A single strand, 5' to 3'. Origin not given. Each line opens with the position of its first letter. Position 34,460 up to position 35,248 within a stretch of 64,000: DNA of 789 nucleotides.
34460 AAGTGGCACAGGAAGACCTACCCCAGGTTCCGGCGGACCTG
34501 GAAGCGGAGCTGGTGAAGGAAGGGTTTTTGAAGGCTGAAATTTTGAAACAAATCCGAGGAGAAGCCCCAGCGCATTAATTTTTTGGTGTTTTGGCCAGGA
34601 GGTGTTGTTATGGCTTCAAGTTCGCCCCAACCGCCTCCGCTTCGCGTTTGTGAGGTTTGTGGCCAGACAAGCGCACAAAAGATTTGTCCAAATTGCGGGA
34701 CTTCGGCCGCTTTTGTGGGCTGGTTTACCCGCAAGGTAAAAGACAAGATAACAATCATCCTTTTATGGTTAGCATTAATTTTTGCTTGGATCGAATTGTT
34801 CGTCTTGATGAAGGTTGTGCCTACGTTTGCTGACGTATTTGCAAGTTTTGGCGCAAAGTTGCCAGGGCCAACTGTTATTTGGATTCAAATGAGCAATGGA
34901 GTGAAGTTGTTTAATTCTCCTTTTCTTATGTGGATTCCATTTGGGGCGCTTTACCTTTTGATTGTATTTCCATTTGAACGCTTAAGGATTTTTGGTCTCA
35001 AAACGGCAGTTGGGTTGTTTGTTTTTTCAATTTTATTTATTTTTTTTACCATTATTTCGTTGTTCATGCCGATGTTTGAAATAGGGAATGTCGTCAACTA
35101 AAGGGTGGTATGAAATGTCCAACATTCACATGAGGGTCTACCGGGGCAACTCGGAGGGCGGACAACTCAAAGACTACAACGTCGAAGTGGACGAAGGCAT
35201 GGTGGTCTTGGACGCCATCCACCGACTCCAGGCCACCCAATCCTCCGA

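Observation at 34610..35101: Zinc-ribbon + GspF/PilC-like membrane fragment gene wedged between sdhA and sdhB, with an AT-rich 3' part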

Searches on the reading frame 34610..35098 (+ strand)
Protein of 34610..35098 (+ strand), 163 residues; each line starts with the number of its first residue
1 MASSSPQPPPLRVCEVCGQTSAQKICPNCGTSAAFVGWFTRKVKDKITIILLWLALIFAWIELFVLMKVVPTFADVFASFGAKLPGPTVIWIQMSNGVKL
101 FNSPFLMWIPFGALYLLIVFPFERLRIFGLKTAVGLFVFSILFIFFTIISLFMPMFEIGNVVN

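Call 4: search_protein_families(library=pfam, proteins=[window:34610-35098:+], max_evalue=1)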
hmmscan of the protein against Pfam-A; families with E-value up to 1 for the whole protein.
window:34610-35098:+ (163 aa): 8 families
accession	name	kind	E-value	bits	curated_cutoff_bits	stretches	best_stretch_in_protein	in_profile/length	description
PF12773.13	DZR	-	0.0045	17.6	27.3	1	8-32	9-33/45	Double zinc ribbon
PF21349.2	RUBY_RBDX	-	0.061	13.2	26.5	1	13-33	2-26/30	Rubrerythrin, rubredoxin-like domain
PF06906.16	DUF1272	-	0.063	13.8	25.3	1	14-31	32-49/57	Protein of unknown function (DUF1272)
PF24844.1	PolC_DP2_central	-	0.066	12.6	24.3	1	11-37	335-361/372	DNA polymerase II large subunit DP2, central domain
PF04438.22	zf-HIT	-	0.08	13.2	24.7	1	12-31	3-21/30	HIT zinc finger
PF16503.10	zn-ribbon_14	-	0.34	10.9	34.9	1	14-29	3-18/32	Zinc-ribbon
PF08792.16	A2L_zn_ribbon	-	0.9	9.7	22.9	0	12-33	4-31/33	A2L zinc ribbon domain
PF13248.11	Zn_ribbon_3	-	0.9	9.5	27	0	14-31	5-24/26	zinc-ribbon domain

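Call 5: search_protein_families(library=ncbifam, proteins=[window:34610-35098:+], max_evalue=1)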
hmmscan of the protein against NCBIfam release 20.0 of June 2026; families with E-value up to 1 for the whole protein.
window:34610-35098:+ (163 aa): 7 families
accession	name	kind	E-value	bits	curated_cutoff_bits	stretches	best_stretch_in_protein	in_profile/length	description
NF052606.1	T4PiliAsmPilCMyx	equivalog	1.9e-06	27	700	1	41-99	179-236/419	type IV pilus assembly protein PilC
TIGR02120.1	GspF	equivalog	0.0011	18.2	424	1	42-105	159-225/401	type II secretion system inner membrane protein GspF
NF007861.0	PRK10573.1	equivalog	0.0018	17.4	401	1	49-107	168-223/401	protein transport protein HofC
NF052607.1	T4PiliAsmPilCThrm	equivalog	0.002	17.3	700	1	42-99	166-222/406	type IV pilus assembly protein PilC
NF009623.0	PRK13130.1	equivalog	0.046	13.8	68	1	11-33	5-27/56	RNA-protein complex protein Nop10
NF041664.1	RNAP_arch_Epp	equivalog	0.19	11.7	50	1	12-34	1-23/57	transcription elongation factor subunit Spt4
NF002362.0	PRK01343.1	equivalog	0.27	10.9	79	1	10-31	17-38/66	DNA gyrase inhibitor YacG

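Call 6: find_homologous_proteins(query=window:34610-35098:+, max_evalue=0.01)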
Query window:34610-35098:+ (163 aa): 5 proteins with E <= 0.01 among 63 candidates.
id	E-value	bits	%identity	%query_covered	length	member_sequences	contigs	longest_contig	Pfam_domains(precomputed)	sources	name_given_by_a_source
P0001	7.1e-100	350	99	100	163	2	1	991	-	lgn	-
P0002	6.6e-12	64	36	92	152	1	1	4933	-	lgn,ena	-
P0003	2.3e-11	62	34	92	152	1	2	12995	-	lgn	-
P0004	2.9e-9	55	40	74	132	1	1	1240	-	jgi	-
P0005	3.0e-6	45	68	19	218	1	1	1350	PF00482.29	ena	-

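Call 9: find_encoding_contigs(protein=P0003, flank=8000)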
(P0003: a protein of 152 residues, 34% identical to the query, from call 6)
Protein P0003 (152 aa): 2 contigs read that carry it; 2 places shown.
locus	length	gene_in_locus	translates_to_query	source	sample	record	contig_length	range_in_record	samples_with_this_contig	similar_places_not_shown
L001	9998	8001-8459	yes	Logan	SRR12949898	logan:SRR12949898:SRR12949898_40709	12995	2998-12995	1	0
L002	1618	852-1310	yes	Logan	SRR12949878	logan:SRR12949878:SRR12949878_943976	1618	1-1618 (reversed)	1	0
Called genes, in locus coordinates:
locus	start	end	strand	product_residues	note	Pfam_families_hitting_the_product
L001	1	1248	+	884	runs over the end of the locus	-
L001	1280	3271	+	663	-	PF07494:Reg_prop (faint), PF07007:LprI (weak), PF24684:Vgb_lyase (faint), PF08450:SGL (faint), PF25021:TEN_NHL (faint), PF01436:NHL (faint), PF05787:PhoX (faint), PF06739:SBBP (faint)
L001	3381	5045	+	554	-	-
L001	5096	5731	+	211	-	-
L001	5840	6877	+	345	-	-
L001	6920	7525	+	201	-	PF04893:Yip1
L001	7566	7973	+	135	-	-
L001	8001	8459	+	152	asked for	-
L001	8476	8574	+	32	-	-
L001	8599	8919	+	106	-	PF01909:NTP_transf_2, PF18765:Polbeta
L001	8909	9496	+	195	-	PF05168:HEPN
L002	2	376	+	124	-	?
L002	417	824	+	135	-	-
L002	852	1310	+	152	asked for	-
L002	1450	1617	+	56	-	?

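Call 10: find_encoding_contigs(protein=P0002, flank=8000)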
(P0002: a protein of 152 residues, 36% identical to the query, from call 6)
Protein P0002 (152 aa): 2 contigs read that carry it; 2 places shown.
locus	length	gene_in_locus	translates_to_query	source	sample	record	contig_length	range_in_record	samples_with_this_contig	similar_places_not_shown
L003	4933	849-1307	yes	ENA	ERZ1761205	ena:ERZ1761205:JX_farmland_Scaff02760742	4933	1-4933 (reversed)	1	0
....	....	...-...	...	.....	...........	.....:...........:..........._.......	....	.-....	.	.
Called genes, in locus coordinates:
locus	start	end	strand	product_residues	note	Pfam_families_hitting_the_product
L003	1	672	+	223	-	?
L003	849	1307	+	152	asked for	-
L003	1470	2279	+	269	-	PF00072:Response_reg, PF00989:PAS, PF08448:PAS_4, PF13426:PAS_9, PF08447:PAS_3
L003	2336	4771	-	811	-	PF08448:PAS_4, PF00512:HisKA, PF02518:HATPase_c, PF13581:HATPase_c_2 (faint), PF00072:Response_reg, PF00512:HisKA, PF02518:HATPase_c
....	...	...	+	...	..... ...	-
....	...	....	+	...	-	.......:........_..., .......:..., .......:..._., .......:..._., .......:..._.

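Call 18: search_protein_representatives(alignment_id=A1)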
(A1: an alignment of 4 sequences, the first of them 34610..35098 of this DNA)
Query: 4 sequences, 158 profile positions. Proteins with E-value up to 0.001 (for the whole library): 3038; up to 1e-10: 43; up to 1e-30: 2. The best 150 are listed.
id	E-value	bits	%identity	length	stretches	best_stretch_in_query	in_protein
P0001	7.3e-70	250.1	-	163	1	1-158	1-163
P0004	6.1e-49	182.1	-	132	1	34-157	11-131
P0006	1.2e-30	122.6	-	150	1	8-153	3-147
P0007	3.0e-30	121.3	-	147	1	12-157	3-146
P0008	9.3e-28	113.2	-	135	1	35-157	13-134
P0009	1.7e-27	112.3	-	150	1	12-153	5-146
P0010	3.9e-27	111.2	-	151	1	10-153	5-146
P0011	9.1e-26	106.8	-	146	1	12-157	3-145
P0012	5.4e-25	104.3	-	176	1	10-141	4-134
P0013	3.3e-24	101.7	-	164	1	10-148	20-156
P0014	1.3e-22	96.5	-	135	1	42-158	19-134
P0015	1.0e-21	93.6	-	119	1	44-158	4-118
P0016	3.6e-19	85.3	-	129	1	40-157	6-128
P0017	1.7e-18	83.2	-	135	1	41-154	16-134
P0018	8.1e-18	80.9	-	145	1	11-156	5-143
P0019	1.1e-16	77.3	-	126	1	49-157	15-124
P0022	1.4e-15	73.7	-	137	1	47-157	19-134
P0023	1.5e-15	73.6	-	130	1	55-156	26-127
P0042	3.8e-11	59.3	-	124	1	40-157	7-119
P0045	9.9e-11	57.9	-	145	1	37-157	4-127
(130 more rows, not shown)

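Call 27: find_related_loci(query=A1, collection=viral_contigs, flank=8000)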
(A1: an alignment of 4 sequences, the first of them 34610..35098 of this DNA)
Query A1 (163 aa) in viral_contigs; peptide patterns used: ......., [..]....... (x = any residue, [..] = any of these).
103 stretches matched a pattern, but none encodes a relative of the query by tblastn (E <= 1e-3).

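Call 28: find_related_loci(query=A1, collection=metagenome_contigs, flank=8000)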
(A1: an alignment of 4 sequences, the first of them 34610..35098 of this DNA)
Query A1 (163 aa) in metagenome_contigs; peptide patterns used: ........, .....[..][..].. (x = any residue, [..] = any of these).
595 stretches matched a pattern; 33 encode a relative of the query (tblastn E <= 1e-3); 33 distinct loci.
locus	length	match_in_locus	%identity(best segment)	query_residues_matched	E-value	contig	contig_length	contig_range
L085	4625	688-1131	40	10-163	1e-24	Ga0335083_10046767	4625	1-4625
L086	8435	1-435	40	13-163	1e-23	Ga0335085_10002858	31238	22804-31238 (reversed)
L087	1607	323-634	43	61-163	4e-13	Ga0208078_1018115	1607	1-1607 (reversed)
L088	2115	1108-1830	50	41-162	2e-10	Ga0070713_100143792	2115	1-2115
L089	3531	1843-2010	47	40-96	2e-10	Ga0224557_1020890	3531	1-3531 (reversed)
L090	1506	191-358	47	40-96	3e-10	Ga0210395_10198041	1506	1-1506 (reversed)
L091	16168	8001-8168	47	40-96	4e-10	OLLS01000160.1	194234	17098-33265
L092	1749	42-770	49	40-163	3e-10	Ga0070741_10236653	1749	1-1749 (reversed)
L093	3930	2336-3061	47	40-162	6e-10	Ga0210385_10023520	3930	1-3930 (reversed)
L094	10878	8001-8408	27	40-162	7e-10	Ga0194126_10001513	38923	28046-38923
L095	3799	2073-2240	47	40-96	8e-10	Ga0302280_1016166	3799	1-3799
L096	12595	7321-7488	47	40-96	9e-10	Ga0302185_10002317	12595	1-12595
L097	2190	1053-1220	47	40-96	9e-10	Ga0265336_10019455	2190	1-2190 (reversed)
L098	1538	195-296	68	63-96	1e-9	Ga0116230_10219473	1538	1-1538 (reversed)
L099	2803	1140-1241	68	63-96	2e-9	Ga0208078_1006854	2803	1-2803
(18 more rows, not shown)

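Call 31: predict_structure(alignment_id=A2)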
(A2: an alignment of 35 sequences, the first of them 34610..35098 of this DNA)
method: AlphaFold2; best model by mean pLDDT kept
length: 163 residues; sequences in the alignment: 35
mean_pLDDT: 88.2   pTM: 0.71
mean pLDDT of the five models: 88.2, 85.7, 85.4, 85.0, 84.2
residues with pLDDT >= 90: 91; 70-90: 61; 50-70: 11; < 50: 0
segments of 3 or more residues with pLDDT < 50: none
pLDDT, mean of each block of 10 residues (from residue 1): 76 89 91 82 89 93 94 95 94 93 84 83 71 95 96 90 76
secondary structure, 60 per line:
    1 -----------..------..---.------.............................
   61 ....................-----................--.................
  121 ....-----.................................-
elements in order: H33-80 H86-101 H104-124 H130-162
